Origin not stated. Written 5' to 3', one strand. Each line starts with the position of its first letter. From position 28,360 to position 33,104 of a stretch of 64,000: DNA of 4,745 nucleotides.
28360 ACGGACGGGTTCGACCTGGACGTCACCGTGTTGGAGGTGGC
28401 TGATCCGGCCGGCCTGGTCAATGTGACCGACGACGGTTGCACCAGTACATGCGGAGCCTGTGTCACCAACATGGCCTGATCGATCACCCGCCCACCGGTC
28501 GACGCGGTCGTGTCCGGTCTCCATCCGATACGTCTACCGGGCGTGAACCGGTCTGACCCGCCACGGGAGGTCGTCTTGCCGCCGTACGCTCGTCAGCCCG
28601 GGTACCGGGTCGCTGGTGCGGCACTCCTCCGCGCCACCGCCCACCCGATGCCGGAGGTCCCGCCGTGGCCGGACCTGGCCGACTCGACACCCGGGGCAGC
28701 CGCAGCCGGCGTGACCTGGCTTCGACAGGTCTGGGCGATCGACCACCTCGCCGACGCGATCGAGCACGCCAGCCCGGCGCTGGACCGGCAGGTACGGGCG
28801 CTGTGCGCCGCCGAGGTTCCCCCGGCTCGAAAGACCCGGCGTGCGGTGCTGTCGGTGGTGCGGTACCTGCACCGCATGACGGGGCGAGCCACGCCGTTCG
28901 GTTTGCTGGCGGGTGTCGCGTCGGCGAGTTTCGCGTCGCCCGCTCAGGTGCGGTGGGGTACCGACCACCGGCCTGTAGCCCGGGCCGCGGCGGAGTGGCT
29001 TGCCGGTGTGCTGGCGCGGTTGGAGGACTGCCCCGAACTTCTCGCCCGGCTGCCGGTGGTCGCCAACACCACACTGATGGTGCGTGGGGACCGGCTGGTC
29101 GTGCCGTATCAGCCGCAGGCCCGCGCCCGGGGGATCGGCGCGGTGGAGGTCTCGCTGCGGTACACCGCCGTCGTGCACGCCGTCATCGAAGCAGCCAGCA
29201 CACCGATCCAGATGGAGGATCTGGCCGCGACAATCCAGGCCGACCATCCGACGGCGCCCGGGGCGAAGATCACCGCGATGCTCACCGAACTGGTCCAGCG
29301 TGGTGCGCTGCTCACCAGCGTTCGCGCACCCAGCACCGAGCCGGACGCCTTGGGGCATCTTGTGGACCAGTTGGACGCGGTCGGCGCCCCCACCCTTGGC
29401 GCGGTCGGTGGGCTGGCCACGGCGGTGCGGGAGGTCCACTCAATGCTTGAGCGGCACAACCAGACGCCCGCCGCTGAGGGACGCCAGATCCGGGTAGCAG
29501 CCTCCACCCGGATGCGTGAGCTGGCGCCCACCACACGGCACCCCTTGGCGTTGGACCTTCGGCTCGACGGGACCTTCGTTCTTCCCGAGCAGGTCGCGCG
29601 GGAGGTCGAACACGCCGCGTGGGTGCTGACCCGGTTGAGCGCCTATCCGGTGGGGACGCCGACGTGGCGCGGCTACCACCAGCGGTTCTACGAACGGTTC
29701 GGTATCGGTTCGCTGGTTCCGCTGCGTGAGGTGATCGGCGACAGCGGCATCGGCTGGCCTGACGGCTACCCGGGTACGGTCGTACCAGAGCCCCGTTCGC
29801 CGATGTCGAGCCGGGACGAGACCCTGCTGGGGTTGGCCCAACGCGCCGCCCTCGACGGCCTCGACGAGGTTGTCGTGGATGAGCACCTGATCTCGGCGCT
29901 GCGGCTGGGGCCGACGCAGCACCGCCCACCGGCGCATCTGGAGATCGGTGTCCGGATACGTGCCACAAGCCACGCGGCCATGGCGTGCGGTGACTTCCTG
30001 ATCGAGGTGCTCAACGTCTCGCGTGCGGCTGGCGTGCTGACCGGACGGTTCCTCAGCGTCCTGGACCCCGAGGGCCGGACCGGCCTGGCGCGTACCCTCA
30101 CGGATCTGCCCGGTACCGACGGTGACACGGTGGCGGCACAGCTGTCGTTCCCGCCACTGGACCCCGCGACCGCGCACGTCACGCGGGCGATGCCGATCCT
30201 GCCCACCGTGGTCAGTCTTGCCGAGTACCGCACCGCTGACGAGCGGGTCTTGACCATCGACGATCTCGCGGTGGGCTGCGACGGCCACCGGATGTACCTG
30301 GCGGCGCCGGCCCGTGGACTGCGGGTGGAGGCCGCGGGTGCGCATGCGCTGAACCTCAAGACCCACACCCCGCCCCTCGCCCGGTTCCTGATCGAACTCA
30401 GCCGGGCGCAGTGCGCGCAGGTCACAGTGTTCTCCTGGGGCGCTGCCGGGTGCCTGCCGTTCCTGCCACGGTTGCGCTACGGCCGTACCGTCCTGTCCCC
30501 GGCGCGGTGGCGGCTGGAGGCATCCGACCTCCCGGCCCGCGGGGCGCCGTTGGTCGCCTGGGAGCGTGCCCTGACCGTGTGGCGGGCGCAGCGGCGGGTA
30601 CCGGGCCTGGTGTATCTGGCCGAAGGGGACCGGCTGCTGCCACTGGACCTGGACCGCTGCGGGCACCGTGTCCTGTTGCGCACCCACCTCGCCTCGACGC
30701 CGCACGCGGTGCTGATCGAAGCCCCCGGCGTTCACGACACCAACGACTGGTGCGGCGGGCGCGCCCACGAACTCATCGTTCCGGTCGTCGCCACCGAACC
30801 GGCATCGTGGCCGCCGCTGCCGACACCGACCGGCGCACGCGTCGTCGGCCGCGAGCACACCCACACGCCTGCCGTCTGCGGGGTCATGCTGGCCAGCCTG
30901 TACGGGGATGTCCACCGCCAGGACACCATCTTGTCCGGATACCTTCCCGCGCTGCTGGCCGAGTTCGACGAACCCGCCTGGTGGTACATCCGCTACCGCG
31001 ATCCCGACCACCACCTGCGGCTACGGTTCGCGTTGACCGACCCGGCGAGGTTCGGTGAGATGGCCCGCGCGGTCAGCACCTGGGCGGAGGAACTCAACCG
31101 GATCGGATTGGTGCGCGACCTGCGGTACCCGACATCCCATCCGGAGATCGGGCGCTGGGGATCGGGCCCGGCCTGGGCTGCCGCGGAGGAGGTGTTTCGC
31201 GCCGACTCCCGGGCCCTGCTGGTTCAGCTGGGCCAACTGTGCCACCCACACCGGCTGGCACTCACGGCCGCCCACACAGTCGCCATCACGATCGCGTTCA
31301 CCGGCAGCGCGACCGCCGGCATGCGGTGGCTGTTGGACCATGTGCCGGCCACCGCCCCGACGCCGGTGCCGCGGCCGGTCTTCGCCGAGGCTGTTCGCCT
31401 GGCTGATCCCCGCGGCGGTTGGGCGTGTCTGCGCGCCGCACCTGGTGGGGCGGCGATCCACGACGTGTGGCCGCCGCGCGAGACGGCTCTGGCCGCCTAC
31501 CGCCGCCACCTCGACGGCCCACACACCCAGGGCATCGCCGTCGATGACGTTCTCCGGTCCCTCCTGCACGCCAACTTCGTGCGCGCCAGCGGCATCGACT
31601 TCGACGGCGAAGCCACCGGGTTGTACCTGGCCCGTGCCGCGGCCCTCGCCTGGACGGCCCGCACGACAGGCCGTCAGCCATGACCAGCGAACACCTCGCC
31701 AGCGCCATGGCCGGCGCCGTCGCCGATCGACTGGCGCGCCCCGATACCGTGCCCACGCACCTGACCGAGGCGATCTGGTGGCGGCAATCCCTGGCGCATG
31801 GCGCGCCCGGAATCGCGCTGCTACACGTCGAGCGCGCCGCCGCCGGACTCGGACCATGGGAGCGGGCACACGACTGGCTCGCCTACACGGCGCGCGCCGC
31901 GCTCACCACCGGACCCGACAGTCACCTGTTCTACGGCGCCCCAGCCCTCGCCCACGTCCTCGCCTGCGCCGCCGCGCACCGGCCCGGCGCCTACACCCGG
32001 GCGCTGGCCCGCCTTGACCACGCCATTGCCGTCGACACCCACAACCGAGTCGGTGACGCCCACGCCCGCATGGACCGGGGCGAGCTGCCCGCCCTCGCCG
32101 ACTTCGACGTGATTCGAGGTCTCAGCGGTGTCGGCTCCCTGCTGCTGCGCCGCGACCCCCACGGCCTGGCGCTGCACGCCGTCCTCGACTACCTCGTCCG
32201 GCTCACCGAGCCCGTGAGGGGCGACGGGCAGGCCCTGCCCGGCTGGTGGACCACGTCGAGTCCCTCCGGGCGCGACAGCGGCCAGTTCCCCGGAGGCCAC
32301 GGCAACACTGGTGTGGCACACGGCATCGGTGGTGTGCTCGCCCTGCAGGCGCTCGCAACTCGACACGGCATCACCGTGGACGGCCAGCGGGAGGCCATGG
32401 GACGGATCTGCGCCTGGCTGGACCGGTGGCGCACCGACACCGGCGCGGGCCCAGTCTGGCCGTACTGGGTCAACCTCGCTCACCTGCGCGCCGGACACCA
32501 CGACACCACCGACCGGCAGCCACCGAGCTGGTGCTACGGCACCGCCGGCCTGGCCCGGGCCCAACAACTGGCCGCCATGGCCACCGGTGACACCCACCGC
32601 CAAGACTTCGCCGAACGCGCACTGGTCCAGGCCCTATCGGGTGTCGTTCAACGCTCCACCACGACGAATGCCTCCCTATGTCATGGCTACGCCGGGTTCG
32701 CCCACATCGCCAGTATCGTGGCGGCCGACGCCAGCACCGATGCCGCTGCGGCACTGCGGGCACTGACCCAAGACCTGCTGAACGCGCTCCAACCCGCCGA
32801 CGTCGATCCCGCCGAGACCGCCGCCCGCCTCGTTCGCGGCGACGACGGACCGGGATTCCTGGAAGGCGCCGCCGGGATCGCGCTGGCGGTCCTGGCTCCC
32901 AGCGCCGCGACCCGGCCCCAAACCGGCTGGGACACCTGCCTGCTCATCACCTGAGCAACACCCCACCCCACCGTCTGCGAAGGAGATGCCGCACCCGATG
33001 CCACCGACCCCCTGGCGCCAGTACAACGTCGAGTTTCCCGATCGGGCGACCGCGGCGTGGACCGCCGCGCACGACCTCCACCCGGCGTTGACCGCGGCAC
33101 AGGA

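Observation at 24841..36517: An 11.6-kb lanthipeptide cargo inserted inside the IS left-end hairpin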

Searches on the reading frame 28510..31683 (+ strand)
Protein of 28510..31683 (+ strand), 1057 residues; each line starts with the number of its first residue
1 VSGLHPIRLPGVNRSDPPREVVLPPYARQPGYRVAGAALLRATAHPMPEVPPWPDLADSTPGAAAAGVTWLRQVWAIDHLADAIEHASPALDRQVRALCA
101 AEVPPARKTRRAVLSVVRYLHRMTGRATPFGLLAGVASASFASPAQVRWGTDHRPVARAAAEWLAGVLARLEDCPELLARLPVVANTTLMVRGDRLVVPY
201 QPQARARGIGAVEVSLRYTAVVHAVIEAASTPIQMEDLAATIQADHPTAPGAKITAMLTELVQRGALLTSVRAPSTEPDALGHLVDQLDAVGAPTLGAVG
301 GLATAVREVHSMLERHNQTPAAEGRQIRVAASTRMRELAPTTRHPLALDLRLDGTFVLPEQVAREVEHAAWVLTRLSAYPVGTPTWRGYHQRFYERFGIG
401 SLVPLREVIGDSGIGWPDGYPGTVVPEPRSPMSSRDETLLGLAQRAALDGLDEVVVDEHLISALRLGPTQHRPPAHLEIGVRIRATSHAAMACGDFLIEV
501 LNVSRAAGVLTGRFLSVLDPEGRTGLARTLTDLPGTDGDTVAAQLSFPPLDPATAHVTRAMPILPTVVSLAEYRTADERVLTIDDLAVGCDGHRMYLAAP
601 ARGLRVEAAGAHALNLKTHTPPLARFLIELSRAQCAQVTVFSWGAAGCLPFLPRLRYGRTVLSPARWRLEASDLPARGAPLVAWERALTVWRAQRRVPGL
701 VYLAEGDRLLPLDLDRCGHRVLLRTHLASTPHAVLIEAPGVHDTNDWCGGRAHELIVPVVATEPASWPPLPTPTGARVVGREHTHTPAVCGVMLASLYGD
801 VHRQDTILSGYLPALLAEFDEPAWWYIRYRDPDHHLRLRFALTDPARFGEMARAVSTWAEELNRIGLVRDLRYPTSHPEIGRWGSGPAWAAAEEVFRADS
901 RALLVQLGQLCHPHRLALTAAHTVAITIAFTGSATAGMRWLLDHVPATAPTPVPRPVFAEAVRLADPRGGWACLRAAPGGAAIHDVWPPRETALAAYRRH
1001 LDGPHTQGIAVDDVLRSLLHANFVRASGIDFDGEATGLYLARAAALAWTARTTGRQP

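Call 10: search_protein_families(library=pfam, proteins=[window:28510-31683:+], max_evalue=0.01)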
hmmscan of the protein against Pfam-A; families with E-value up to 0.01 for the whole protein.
window:28510-31683:+ (1057 aa): 2 families
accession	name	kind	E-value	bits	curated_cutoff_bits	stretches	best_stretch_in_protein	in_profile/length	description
PF04738.18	Lant_dehydr_N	-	3.6e-209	696.6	28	1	79-723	4-649/649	Lantibiotic dehydratase, N terminus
PF14028.11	Lant_dehydr_C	-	6.1e-31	108.9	24.4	1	796-1043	5-253/255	Lantibiotic biosynthesis dehydratase C-term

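Call 28: find_related_loci(query=window:28510-31683:+, collection=genome_contigs, flank=10000)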
Query window:28510-31683:+ (1057 aa) in genome_contigs; peptide patterns used: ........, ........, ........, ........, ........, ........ (x = any residue, [..] = any of these).
537 stretches matched a pattern; 19 encode a relative of the query (tblastn E <= 1e-3); 18 distinct loci.
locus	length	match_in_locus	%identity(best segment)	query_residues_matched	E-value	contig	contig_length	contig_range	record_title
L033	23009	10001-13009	61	30-1039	0e+0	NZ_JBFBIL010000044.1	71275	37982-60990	Kitasatospora sp. NPDC088351 NPDC088351_187_D5.ctg-0044, whole genome shotgun sequence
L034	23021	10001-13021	57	30-1039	0e+0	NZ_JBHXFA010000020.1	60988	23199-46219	Streptomyces sp. NPDC127084 NPDC127084_T49_E9.ctg-0020, whole genome shotgun sequence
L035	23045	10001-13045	55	29-1053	0e+0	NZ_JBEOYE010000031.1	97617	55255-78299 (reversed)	Streptomyces sp. NPDC001941 NPDC001941_79_F1.ctg-0031, whole genome shotgun sequence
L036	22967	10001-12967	52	19-1039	0e+0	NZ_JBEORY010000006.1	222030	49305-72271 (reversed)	Kitasatospora sp. NPDC097691 NPDC097691_268_G12.ctg-0006, whole genome shotgun sequence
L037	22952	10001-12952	54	25-1039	0e+0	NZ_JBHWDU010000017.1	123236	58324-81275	Kitasatospora sp. NPDC059648 NPDC059648_T36_D8.ctg-0017, whole genome shotgun sequence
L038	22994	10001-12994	53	29-1036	0e+0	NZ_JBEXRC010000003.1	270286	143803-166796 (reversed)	Streptomyces sp. NPDC006326 NPDC006326_281_B5.ctg-0003, whole genome shotgun sequence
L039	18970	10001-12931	52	32-1039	0e+0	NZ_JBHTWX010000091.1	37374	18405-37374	Kitasatospora sp. NPDC056651 NPDC056651_T14_A3.ctg-0091, whole genome shotgun sequence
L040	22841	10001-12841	54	61-1035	0e+0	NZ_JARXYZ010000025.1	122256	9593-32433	Kitasatospora sp. MAA19 Ga0532207_25, whole genome shotgun sequence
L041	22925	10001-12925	53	32-1039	0e+0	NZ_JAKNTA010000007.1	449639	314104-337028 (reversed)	Kitasatospora sp. A2-31 scf7, whole genome shotgun sequence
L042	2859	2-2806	54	74-1039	0e+0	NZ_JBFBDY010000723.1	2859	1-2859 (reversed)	Kitasatospora sp. NPDC093558 NPDC093558_189_C8.ctg-0723, whole genome shotgun sequence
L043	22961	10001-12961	52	24-1039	0e+0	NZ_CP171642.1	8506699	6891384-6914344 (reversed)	Kitasatospora hibisci strain HNM1077 chromosome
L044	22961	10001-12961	53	18-1035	0e+0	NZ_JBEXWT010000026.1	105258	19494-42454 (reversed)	Kitasatospora sp. NPDC005856 NPDC005856_8_E8.ctg-0026, whole genome shotgun sequence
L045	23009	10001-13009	57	31-1039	0e+0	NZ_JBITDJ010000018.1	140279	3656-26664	Streptomyces sp. NPDC051569 NPDC051569_35_H12.ctg-0018, whole genome shotgun sequence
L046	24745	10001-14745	53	12-1039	0e+0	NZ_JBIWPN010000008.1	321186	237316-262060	Kitasatospora sp. NPDC101155 NPDC101155_277_A10.ctg-0008, whole genome shotgun sequence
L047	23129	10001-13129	53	1-1053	0e+0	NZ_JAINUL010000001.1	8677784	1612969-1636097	Streptomyces flavotricini strain NGL1 Scaffold_1, whole genome shotgun sequence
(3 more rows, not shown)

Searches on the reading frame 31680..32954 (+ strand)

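Call 10: search_protein_families(library=pfam, proteins=[window:31680-32954:+], max_evalue=0.01)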
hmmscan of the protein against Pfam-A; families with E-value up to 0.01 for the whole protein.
window:31680-32954:+ (424 aa): 1 family
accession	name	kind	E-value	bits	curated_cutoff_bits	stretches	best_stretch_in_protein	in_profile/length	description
PF05147.19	LANC_like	-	1.5e-43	149.2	23.2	1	33-422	2-350/350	Lanthionine synthetase C-like protein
